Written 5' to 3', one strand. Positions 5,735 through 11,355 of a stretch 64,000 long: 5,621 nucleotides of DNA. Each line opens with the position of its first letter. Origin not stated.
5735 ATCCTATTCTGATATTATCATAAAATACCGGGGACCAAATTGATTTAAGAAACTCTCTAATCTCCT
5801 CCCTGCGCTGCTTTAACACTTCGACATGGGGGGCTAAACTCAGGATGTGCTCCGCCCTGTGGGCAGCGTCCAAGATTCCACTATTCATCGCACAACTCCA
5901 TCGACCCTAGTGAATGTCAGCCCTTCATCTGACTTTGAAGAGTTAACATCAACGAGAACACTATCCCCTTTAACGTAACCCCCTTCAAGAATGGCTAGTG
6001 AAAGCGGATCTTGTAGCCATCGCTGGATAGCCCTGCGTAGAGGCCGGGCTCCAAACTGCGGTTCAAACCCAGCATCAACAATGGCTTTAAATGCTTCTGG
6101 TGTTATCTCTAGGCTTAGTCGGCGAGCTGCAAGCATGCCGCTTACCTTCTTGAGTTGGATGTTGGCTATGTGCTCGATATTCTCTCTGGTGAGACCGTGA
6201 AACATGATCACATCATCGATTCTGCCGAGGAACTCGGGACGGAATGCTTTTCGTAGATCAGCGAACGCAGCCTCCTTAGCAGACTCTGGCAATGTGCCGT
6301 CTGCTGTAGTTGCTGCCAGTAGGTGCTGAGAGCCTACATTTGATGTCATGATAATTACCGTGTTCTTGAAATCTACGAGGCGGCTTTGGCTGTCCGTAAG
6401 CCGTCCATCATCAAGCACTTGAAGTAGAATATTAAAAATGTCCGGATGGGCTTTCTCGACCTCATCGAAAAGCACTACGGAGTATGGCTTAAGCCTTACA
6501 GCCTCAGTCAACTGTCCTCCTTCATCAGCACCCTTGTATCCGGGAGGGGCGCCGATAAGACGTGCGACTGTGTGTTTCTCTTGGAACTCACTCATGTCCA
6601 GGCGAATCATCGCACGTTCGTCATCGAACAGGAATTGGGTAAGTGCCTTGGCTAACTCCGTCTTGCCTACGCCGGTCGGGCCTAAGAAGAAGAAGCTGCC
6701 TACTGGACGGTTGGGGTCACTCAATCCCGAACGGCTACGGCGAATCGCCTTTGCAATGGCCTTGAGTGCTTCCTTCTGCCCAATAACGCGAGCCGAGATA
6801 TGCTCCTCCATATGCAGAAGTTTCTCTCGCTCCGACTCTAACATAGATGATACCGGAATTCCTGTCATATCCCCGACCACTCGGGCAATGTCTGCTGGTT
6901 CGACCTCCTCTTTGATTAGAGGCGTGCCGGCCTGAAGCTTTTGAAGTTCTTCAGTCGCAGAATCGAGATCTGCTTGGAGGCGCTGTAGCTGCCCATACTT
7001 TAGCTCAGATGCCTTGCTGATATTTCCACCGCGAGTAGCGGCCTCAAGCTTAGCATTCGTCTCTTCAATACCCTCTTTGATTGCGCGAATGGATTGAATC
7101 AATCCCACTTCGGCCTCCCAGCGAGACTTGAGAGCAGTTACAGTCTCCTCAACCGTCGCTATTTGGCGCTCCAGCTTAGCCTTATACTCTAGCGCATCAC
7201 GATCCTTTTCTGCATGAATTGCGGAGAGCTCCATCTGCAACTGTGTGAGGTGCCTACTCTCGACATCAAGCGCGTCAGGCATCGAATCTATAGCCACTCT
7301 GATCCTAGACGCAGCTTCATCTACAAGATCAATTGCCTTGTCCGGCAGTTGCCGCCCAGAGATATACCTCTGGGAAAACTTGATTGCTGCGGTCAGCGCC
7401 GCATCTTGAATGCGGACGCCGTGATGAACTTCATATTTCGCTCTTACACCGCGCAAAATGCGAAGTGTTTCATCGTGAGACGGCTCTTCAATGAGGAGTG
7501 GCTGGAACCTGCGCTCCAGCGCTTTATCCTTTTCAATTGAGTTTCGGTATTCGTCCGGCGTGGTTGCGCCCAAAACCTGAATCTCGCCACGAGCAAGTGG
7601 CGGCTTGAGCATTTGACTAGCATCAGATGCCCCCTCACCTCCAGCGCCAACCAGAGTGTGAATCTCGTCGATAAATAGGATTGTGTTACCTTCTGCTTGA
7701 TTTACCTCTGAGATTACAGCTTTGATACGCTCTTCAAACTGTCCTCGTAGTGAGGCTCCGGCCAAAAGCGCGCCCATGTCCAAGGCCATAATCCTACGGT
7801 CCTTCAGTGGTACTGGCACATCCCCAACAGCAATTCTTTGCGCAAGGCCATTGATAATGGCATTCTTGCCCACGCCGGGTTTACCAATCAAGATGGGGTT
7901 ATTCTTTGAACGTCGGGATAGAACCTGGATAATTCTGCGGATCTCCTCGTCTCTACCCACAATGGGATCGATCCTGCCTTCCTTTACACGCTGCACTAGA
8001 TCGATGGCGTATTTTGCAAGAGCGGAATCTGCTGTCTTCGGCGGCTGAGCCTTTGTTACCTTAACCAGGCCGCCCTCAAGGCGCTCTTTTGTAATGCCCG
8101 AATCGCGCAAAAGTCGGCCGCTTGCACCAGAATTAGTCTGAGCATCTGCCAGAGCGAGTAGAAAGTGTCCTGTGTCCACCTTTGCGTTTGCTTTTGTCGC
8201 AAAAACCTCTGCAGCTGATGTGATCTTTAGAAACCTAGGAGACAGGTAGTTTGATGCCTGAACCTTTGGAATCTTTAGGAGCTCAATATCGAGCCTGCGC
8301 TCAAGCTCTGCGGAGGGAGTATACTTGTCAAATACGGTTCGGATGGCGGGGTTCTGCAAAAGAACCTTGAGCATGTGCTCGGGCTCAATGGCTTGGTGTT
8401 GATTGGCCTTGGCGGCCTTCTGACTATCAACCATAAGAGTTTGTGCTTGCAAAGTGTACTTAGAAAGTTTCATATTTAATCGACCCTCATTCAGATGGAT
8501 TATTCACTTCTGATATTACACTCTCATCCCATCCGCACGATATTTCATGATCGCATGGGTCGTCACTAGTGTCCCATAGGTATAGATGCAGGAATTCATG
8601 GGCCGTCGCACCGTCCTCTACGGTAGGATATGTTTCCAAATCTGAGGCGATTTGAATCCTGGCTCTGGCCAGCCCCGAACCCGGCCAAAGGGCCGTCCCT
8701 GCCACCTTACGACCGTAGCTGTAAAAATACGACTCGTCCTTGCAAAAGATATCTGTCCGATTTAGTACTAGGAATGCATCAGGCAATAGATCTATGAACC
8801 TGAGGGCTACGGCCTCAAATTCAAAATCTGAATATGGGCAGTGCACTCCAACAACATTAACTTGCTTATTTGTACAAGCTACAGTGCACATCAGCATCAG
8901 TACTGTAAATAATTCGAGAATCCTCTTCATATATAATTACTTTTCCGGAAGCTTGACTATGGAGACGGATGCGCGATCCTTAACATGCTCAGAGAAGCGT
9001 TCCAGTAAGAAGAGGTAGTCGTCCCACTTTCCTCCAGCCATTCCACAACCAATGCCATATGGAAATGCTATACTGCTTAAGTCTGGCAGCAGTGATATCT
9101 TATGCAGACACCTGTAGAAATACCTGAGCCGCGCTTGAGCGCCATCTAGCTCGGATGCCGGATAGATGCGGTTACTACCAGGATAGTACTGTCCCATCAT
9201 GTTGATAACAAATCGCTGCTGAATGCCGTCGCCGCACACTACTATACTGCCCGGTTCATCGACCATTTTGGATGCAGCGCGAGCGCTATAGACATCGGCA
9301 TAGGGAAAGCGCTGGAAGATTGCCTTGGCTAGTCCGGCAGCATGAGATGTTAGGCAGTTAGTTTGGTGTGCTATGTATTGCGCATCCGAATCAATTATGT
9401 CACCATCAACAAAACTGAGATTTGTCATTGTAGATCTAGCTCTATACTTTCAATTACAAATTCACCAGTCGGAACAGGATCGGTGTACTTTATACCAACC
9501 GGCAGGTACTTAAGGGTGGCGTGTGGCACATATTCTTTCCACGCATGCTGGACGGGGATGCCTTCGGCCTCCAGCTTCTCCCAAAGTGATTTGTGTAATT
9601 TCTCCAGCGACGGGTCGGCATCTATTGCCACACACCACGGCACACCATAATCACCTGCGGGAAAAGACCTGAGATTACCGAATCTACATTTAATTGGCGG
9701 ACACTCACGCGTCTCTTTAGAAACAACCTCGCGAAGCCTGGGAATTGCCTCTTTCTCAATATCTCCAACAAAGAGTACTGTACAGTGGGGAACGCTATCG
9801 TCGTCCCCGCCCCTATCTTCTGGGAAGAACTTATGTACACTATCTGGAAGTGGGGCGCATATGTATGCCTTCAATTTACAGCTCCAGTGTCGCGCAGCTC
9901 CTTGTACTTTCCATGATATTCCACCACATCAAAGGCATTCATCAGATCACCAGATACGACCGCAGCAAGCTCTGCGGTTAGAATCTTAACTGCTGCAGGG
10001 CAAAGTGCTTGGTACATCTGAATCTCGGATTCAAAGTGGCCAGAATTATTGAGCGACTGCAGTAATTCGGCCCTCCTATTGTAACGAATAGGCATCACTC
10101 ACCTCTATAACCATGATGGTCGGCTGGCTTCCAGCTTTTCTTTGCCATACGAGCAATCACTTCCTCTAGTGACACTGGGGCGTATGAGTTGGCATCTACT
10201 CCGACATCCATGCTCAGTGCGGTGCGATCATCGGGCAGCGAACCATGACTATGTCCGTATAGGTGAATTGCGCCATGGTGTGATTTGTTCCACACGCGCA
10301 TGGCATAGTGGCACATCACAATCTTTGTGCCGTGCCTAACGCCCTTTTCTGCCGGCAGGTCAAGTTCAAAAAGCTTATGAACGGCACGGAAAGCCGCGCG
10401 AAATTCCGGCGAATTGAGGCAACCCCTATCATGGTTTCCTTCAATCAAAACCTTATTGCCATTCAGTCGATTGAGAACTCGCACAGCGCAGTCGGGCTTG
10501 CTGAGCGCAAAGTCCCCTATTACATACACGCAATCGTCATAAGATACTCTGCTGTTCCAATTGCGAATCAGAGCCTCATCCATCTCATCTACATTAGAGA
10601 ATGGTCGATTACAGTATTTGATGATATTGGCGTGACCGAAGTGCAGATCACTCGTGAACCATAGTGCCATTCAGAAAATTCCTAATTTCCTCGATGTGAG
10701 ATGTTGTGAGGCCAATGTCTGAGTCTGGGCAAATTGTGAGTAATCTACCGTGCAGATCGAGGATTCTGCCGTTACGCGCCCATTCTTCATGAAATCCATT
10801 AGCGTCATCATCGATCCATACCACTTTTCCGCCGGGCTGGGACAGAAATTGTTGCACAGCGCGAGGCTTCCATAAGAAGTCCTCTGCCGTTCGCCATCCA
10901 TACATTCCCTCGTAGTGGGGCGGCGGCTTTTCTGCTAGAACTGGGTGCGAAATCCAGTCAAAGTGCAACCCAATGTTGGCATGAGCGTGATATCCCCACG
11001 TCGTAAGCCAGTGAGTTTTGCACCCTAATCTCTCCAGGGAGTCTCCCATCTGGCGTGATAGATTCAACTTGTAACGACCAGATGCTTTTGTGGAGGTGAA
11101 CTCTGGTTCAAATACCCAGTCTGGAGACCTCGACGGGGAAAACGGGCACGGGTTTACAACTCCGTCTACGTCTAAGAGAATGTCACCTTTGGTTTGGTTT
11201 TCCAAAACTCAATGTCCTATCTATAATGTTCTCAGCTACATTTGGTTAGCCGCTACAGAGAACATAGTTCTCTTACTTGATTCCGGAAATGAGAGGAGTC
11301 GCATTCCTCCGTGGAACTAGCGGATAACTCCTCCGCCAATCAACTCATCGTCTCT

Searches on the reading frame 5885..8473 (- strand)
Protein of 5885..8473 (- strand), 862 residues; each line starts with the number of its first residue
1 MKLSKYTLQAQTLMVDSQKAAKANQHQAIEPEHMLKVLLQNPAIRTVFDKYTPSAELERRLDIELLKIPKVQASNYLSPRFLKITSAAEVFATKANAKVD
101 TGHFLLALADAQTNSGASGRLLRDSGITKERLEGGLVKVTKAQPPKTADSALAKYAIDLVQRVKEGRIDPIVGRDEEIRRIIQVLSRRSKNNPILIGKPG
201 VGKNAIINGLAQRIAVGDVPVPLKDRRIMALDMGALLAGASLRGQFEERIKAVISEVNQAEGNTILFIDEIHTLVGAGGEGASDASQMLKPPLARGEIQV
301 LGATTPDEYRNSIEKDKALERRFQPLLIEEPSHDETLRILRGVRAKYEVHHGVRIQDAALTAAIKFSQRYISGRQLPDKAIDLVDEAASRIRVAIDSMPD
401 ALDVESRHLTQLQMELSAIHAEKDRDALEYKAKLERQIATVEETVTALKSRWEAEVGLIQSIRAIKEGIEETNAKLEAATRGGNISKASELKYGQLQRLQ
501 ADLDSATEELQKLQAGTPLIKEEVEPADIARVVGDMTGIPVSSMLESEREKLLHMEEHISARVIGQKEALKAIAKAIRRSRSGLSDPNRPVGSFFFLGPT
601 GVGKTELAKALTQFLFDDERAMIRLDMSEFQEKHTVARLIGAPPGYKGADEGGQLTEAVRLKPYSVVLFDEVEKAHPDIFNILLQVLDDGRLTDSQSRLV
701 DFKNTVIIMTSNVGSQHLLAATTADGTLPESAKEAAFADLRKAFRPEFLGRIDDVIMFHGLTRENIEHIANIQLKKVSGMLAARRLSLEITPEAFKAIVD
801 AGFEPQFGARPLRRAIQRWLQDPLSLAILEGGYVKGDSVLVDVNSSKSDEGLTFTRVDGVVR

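Call 16: search_protein_families(library=pfam, proteins=[window:5885-8473:-], max_evalue=0.01)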
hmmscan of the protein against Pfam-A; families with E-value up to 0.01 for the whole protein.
window:5885-8473:- (862 aa): 26 families (the best 25 are shown)
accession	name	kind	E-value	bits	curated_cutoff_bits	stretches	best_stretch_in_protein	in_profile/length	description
PF07724.20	AAA_2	-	3.7e-67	226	27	1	589-754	1-165/166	AAA domain (Cdc48 subfamily)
PF17871.7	AAA_lid_9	-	4.3e-30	104.1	22.8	1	332-432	1-101/104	AAA lid domain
PF10431.15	ClpB_D2-small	-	9.6e-24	83.7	21.9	1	761-841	1-81/81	C-terminal, D2-small domain, of ClpB protein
PF00004.35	AAA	-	6.7e-20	72.3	21.2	2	194-289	2-88/131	ATPase family associated with various cellular activities (AAA)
PF07728.20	AAA_5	-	5.5e-18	65.7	22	1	594-715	2-125/139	AAA domain (dynein-related subfamily)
PF13191.12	AAA_16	-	1.3e-10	42.5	32.6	1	171-216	2-50/167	AAA ATPase domain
PF00158.32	Sigma54_activat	-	1.1e-09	38.6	20.2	1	593-695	24-125/168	Sigma-54 interaction domain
PF02861.25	Clp_N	-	1.2e-09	38.6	20.7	1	17-50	1-36/53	Clp amino terminal domain, pathogenicity island component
PF13401.12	AAA_22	-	2.2e-07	31.7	27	1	594-689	8-110/130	AAA domain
PF13173.12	AAA_14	-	1.6e-05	25.4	27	0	596-690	7-88/129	AAA domain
PF05496.18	RuvB_N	-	3.3e-05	24.1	27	0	229-275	53-97/159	Holliday junction DNA helicase RuvB P-loop domain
PF20030.5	bpMoxR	-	9.7e-05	22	27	0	170-214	13-55/205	MoxR domain in the MoxR-vWA-beta-propeller ternary systems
PF20720.3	nSTAND3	-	0.00017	21.8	27.2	0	596-629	22-56/155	Novel STAND NTPase 3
PF01695.23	IstB_IS21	-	0.00028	20.9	24.1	0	595-613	96-114/238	IstB-like ATP binding protein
PF03193.22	RsgA_GTPase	-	0.00041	20.7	30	0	179-216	95-134/174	RsgA GTPase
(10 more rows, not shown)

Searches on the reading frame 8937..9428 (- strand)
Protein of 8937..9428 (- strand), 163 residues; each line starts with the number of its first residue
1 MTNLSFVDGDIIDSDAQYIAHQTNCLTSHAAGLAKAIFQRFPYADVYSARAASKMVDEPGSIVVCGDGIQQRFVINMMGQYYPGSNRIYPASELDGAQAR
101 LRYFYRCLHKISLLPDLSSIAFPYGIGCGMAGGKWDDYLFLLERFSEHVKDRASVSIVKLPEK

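Call 64: search_protein_families(library=pfam, proteins=[window:8937-9428:-], max_evalue=0.001)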
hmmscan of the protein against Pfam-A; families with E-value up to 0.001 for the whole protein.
window:8937-9428:- (163 aa): 1 family
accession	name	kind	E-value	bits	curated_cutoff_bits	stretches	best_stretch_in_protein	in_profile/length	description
PF01661.27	Macro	-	0.00015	22.1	22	1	21-137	2-113/118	Macro domain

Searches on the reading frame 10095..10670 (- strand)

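Call 64: search_protein_families(library=pfam, proteins=[window:10095-10670:-], max_evalue=0.001)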
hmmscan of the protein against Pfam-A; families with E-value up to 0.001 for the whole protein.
window:10095-10670:- (191 aa): 2 families
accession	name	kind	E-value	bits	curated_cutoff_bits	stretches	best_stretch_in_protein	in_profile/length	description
PF12850.12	Metallophos_2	-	1.8e-05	25.2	27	1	1-143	1-118/154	Calcineurin-like phosphoesterase superfamily domain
PF00149.33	Metallophos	-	8.2e-05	23.6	21.5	1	1-141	1-156/191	Calcineurin-like phosphoesterase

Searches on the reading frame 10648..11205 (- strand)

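Call 64: search_protein_families(library=pfam, proteins=[window:10648-11205:-], max_evalue=0.001)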
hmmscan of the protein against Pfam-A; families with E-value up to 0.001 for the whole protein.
window:10648-11205:- (185 aa): 1 family
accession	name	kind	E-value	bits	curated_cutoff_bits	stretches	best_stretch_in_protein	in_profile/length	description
PF18143.6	HAD_SAK_2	-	1.9e-05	25.5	27.5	1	9-145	2-118/139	HAD domain in Swiss Army Knife RNA repair proteins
